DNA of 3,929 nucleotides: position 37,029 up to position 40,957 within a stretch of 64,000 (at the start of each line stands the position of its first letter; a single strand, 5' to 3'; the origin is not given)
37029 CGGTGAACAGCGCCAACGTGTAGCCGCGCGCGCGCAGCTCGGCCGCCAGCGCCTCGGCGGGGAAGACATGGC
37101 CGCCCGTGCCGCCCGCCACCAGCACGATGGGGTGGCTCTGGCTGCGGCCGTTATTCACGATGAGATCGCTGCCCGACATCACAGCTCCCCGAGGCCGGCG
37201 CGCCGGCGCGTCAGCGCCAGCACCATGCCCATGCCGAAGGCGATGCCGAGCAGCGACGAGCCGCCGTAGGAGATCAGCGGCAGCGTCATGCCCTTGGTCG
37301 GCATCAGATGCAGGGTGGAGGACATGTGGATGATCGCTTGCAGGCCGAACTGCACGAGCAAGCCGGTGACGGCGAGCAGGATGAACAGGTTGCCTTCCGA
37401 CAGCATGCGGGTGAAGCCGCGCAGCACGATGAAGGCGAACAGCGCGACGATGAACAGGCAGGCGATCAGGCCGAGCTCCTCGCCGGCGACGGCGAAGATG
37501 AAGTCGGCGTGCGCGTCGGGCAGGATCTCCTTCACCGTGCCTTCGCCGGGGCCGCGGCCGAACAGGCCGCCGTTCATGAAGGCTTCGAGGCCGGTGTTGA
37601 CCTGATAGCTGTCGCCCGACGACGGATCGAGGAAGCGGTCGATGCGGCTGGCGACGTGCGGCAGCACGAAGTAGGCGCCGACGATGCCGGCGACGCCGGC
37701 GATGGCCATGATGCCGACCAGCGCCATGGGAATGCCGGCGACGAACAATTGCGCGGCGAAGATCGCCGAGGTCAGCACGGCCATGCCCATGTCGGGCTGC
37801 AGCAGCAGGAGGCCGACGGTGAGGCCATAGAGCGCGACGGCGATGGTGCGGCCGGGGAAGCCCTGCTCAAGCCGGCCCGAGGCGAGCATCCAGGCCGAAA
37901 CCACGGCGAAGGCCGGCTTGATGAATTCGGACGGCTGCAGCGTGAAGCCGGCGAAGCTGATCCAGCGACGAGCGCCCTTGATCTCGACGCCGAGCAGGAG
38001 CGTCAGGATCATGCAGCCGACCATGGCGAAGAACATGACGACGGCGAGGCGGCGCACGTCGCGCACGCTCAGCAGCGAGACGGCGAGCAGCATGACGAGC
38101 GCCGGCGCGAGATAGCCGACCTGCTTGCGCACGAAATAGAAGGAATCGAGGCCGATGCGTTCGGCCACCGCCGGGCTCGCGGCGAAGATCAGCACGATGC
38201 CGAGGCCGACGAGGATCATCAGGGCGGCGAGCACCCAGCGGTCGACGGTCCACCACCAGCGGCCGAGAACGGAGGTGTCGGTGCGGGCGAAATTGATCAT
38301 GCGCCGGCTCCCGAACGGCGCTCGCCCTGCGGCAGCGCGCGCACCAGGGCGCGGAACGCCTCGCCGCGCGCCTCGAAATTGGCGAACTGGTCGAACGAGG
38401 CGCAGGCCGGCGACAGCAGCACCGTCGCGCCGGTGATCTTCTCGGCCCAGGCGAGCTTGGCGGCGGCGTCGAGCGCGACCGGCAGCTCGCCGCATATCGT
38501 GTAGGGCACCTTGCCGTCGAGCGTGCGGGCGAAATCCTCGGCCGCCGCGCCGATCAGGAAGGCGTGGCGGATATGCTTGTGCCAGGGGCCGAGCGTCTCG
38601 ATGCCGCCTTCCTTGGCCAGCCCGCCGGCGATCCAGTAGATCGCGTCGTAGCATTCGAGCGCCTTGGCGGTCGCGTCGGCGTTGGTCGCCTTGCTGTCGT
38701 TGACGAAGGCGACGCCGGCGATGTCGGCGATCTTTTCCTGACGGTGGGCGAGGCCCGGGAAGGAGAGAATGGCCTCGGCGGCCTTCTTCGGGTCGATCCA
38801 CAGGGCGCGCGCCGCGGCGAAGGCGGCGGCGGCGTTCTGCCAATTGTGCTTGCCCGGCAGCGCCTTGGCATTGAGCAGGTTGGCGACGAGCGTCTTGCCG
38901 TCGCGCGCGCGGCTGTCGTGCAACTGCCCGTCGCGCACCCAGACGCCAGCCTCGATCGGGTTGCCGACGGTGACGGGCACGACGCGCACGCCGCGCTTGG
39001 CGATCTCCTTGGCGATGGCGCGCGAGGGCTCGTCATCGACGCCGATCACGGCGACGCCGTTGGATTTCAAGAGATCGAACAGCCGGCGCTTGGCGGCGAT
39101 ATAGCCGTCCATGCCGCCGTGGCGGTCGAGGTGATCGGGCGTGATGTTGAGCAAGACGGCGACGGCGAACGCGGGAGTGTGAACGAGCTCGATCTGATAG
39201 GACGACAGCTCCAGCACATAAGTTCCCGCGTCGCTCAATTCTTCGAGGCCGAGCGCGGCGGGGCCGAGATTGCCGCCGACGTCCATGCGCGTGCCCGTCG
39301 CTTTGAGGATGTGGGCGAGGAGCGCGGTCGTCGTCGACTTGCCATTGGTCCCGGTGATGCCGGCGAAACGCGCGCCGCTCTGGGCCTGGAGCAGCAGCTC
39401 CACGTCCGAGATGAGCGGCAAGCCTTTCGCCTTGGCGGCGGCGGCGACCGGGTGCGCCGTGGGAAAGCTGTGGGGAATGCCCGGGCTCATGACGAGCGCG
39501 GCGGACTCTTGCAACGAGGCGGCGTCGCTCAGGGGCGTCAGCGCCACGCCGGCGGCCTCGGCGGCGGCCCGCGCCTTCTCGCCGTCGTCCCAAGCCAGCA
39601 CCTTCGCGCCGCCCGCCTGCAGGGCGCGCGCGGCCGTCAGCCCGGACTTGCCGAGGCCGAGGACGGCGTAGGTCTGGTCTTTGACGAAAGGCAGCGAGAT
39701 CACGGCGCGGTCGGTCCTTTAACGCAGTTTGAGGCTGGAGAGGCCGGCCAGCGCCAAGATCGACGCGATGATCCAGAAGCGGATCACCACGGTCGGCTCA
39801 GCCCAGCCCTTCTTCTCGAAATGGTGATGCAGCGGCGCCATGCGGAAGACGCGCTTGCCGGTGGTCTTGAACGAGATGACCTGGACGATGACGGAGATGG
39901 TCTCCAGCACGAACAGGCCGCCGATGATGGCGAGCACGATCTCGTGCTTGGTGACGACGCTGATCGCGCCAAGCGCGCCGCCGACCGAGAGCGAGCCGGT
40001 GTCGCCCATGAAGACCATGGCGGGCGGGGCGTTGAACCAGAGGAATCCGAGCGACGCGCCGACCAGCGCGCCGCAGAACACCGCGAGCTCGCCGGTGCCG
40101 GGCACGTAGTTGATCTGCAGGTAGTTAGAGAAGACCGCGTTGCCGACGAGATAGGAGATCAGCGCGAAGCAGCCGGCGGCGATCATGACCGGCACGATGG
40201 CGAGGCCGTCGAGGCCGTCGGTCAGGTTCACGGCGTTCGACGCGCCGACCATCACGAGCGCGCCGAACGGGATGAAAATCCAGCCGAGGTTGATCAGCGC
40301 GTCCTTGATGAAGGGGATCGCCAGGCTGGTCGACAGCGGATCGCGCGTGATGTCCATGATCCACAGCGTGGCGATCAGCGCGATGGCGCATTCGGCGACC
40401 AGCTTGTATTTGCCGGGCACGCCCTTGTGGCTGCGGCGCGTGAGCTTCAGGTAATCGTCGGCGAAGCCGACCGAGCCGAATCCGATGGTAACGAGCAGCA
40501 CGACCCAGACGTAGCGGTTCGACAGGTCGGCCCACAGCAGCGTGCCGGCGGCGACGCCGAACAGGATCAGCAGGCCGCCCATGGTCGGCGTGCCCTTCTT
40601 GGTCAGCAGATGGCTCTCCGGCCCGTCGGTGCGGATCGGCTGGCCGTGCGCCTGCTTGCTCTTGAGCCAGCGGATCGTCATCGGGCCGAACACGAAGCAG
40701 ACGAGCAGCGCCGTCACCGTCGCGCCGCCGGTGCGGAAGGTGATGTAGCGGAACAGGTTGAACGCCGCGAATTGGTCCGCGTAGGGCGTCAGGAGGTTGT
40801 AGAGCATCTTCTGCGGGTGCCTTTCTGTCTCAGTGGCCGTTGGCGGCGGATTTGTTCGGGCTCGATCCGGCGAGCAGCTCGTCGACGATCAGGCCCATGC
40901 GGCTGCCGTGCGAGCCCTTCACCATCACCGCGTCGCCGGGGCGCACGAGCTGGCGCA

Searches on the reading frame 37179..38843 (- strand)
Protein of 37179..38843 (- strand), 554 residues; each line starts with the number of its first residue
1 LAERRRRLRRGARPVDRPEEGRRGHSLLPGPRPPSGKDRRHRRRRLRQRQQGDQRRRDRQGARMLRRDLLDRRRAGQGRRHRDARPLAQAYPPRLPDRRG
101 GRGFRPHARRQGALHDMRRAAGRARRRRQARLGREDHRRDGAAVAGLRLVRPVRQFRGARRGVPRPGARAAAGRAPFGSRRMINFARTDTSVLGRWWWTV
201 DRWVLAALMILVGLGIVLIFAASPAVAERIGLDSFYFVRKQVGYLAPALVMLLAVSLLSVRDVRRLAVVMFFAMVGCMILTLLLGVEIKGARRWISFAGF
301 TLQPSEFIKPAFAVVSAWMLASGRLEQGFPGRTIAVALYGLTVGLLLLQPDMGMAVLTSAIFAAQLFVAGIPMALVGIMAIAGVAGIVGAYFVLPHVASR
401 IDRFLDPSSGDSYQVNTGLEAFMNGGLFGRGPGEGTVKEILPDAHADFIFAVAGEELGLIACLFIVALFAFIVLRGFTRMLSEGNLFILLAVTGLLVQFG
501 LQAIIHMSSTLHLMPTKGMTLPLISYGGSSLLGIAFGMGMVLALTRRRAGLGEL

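Call 68: search_protein_families(library=pfam, proteins=[window:37179-38843:-], max_evalue=0.00001)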
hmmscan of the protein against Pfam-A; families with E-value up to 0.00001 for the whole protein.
window:37179-38843:- (554 aa): 1 family
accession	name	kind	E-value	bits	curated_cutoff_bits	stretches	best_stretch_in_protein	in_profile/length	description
PF01098.24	FTSW_RODA_SPOVE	-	8.5e-71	239.2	26.4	1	205-547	4-353/356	Cell cycle protein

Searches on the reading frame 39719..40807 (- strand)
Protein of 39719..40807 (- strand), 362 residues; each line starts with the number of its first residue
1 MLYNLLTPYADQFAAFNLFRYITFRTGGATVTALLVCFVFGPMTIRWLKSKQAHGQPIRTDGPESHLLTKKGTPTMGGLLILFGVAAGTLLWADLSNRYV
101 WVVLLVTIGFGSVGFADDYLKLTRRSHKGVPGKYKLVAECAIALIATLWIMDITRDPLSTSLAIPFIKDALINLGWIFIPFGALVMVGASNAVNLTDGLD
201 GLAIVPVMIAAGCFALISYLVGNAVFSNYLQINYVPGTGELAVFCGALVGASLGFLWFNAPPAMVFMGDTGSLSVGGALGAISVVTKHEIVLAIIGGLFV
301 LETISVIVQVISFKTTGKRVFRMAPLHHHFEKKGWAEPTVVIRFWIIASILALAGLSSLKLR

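Call 68: search_protein_families(library=pfam, proteins=[window:39719-40807:-], max_evalue=0.00001)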
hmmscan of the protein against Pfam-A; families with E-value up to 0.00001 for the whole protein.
window:39719-40807:- (362 aa): 2 families
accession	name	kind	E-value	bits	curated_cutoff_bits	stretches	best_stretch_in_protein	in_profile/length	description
PF00953.26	Glycos_transf_4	-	6.2e-34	117.7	27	1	101-285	2-158/160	Glycosyl transferase family 4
PF10555.14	MraY_sig1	-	8.8e-06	25.4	20.1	0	70-82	1-13/13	Phospho-N-acetylmuramoyl-pentapeptide-transferase signature 1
